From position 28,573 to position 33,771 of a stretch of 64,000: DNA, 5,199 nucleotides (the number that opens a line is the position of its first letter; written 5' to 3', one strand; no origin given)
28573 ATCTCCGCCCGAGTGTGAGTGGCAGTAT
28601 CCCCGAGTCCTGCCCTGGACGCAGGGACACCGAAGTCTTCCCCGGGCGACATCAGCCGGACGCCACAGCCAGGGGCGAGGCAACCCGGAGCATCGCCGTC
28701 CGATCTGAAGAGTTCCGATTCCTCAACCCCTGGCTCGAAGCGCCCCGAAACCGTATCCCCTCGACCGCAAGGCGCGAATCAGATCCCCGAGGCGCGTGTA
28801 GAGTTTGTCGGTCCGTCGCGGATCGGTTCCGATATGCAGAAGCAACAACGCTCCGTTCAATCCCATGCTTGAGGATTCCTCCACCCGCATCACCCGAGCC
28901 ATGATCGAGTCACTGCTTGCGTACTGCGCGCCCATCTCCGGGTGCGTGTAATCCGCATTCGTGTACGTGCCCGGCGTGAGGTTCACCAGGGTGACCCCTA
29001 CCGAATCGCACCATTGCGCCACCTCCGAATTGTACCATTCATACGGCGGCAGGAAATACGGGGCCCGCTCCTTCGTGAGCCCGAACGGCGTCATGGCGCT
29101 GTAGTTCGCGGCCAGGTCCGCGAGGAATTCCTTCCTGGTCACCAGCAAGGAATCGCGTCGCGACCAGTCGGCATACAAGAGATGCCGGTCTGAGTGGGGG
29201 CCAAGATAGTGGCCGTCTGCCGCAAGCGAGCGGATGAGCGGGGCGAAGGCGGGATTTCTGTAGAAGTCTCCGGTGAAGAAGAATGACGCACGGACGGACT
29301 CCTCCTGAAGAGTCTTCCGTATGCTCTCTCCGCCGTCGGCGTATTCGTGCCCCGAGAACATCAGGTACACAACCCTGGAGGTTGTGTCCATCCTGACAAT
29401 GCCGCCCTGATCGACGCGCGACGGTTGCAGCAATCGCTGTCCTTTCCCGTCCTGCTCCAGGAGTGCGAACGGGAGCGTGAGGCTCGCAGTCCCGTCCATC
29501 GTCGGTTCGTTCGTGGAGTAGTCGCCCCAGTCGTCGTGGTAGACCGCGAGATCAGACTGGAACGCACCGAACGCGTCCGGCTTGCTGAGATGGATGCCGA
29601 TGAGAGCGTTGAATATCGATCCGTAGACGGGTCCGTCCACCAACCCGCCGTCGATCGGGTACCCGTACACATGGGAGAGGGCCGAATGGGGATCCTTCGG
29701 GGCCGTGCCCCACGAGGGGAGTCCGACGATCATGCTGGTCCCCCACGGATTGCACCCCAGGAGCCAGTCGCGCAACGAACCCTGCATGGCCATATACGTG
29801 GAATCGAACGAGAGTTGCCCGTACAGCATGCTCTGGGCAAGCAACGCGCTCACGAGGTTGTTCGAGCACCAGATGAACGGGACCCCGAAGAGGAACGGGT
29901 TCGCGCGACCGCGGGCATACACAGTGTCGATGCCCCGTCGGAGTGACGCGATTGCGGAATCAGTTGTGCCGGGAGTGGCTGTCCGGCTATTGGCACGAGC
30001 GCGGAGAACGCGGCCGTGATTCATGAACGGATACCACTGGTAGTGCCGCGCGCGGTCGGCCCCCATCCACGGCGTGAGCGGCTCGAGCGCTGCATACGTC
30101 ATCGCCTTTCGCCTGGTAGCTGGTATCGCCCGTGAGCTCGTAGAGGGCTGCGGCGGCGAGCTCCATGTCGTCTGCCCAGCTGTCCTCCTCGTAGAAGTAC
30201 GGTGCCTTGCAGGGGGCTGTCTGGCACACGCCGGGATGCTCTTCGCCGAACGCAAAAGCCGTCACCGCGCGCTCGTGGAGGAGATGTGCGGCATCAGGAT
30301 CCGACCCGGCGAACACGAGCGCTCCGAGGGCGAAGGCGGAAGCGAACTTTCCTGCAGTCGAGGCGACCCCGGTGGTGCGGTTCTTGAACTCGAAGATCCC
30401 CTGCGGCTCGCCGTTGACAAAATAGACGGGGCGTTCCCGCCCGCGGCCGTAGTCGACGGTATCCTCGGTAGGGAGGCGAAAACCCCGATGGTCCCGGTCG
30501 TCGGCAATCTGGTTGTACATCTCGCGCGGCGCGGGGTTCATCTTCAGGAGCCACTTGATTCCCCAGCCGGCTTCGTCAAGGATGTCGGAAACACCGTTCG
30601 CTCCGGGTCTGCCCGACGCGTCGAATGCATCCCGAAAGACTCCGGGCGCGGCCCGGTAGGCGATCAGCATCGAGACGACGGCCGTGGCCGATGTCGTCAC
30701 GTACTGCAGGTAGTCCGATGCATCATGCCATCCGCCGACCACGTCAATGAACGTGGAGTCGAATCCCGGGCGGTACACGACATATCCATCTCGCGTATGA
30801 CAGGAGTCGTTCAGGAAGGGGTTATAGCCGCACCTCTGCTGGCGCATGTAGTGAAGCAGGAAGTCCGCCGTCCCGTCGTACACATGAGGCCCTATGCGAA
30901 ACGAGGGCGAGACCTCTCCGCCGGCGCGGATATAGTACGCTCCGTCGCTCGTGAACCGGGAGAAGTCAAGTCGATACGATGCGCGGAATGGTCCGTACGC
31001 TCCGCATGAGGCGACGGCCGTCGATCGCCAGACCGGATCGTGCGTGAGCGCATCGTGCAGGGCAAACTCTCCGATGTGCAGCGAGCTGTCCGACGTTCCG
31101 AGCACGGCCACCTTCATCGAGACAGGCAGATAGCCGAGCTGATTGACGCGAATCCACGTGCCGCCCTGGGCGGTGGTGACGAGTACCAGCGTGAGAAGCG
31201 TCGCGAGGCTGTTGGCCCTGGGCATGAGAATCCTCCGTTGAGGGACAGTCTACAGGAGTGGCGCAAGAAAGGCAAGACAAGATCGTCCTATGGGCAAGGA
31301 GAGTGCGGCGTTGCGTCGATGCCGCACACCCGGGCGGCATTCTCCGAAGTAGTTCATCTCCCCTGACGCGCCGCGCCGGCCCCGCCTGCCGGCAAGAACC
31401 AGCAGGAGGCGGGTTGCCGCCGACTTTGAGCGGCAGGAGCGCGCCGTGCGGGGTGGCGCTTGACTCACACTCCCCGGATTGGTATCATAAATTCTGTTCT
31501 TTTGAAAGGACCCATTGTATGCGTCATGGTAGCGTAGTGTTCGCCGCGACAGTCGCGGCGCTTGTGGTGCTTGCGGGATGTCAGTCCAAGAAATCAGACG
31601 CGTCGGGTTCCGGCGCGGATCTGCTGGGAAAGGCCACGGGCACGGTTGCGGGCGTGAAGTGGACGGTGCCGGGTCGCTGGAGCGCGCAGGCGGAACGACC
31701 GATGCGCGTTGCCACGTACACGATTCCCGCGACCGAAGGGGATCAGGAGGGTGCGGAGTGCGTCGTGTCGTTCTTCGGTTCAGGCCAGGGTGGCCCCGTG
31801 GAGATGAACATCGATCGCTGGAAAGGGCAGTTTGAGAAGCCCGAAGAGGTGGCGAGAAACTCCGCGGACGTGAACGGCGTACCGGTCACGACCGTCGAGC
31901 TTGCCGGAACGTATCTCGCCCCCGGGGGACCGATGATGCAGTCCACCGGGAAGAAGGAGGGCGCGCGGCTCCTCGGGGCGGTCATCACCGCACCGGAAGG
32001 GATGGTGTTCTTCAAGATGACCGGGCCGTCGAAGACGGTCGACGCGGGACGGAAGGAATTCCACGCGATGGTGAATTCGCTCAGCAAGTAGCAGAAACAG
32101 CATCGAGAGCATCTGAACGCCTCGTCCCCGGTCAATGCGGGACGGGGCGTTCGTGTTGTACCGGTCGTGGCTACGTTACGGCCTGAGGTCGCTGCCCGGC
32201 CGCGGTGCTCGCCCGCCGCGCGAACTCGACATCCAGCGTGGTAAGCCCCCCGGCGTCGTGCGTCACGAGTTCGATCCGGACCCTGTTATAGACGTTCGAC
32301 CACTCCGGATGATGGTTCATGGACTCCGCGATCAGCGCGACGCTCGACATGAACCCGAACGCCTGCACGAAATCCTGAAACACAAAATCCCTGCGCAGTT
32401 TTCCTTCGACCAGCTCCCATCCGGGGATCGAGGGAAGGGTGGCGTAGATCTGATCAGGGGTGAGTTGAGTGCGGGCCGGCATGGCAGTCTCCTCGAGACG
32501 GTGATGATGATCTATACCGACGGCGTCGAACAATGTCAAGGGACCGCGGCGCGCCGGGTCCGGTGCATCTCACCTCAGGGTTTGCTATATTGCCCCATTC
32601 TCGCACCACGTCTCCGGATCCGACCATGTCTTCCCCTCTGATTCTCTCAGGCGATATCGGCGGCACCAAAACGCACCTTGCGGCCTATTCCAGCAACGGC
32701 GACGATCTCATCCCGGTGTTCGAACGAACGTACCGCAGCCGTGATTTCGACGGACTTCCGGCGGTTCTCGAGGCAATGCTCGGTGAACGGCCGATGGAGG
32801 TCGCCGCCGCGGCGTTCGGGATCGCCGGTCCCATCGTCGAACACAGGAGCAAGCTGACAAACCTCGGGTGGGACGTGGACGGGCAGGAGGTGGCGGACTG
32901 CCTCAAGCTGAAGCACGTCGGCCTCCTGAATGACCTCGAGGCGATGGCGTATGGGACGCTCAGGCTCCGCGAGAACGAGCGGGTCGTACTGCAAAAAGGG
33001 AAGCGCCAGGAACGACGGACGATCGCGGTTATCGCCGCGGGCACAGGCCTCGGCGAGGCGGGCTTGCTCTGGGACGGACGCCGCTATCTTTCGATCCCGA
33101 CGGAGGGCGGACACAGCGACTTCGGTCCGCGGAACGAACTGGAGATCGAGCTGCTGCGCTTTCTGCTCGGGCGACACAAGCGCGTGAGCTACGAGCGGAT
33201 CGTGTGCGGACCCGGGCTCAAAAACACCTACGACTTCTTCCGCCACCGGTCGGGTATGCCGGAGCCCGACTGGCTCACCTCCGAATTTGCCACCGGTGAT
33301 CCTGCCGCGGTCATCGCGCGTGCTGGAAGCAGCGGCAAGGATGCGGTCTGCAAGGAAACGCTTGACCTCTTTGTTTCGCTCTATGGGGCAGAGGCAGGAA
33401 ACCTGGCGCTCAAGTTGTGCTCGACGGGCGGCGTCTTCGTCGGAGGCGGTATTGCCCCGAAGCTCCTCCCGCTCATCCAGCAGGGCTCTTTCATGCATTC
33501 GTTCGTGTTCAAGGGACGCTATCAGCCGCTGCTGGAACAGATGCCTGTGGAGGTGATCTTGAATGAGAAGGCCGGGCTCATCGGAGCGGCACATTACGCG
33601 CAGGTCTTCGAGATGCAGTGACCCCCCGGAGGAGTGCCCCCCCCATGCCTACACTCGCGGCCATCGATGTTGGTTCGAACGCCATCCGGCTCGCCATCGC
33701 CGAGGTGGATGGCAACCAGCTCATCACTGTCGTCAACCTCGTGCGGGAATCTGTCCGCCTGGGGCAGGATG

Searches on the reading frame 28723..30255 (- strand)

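Call 79: search_protein_families(library=pfam, proteins=[window:28723-30255:-], max_evalue=0.00001)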
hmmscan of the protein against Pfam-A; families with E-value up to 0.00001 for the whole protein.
window:28723-30255:- (510 aa): 2 families
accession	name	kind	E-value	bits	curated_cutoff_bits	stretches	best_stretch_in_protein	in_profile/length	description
PF00759.25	Glyco_hydro_9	-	1.9e-19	70.7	27.7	1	126-260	323-441/444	Glycosyl hydrolase family 9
PF01522.26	Polysacc_deac_1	-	7.1e-10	39.4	23.1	1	290-423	3-123/124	Polysaccharide deacetylase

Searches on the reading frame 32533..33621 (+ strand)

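Call 84: search_protein_families(library=pfam, proteins=[window:32533-33621:+], max_evalue=0.0001)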
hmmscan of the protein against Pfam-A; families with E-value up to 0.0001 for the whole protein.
window:32533-33621:+ (362 aa): 1 family
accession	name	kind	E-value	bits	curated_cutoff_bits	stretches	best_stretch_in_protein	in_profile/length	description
PF02685.22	Glucokinase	-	7.2e-102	341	22.1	1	38-357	1-312/314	Glucokinase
